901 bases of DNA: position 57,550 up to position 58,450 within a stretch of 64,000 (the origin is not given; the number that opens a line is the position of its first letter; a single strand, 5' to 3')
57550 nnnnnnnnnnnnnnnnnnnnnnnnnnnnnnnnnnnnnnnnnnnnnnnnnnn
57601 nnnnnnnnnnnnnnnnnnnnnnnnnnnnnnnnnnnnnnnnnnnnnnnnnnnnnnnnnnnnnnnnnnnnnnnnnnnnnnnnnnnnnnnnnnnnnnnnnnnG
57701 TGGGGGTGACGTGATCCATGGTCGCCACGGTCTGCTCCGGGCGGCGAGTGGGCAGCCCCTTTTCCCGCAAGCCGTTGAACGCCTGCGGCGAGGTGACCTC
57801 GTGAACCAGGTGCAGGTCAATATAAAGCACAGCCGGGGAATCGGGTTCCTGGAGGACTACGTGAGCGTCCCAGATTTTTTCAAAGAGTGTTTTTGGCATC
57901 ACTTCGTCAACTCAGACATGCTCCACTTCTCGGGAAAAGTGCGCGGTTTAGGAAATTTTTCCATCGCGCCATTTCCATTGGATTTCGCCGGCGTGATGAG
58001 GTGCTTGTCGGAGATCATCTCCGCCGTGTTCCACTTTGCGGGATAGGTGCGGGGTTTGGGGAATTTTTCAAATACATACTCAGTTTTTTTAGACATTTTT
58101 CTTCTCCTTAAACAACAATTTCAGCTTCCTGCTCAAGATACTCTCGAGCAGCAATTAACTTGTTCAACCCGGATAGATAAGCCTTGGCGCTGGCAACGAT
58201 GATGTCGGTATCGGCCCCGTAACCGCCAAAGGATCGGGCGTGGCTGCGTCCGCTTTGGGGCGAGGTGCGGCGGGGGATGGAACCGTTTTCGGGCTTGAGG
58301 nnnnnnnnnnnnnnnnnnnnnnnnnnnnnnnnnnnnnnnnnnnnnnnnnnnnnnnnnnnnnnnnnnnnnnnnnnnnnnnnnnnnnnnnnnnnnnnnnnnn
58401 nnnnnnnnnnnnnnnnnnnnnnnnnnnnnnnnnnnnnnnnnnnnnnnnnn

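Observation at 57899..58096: Translationally coupled 65-aa tandem-repeat micro-protein wedged between leuA and leuC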

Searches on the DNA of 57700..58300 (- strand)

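Call 17: search_rna_families(source=window, start=57700, end=58300, threshold=evalue, max_evalue=1)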
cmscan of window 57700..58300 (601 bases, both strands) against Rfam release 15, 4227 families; matches with E-value up to 1: 0.
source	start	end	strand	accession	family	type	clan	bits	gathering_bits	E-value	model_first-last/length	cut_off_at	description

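Call 54: search_rna_families(sources=[L004, L009, L016, L018, L007, L011], threshold=gathering)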
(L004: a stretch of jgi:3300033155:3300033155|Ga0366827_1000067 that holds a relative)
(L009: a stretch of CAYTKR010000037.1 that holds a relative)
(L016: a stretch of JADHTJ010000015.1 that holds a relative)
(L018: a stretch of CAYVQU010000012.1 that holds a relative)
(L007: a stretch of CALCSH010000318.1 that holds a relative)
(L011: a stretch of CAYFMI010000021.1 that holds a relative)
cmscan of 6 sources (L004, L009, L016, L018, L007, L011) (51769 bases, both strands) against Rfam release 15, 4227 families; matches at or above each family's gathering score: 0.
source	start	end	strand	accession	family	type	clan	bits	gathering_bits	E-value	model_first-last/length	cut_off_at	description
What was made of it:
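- On Amino-acid attenuator leader peptide (leu leader type): No Rfam match in the window region or in six related loci (calls 17, 54).
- No Rfam element or attenuator was found (calls 17, 54).
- Tried and rejected: Rfam found nothing in the window region or in six related loci (calls 17, 54).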
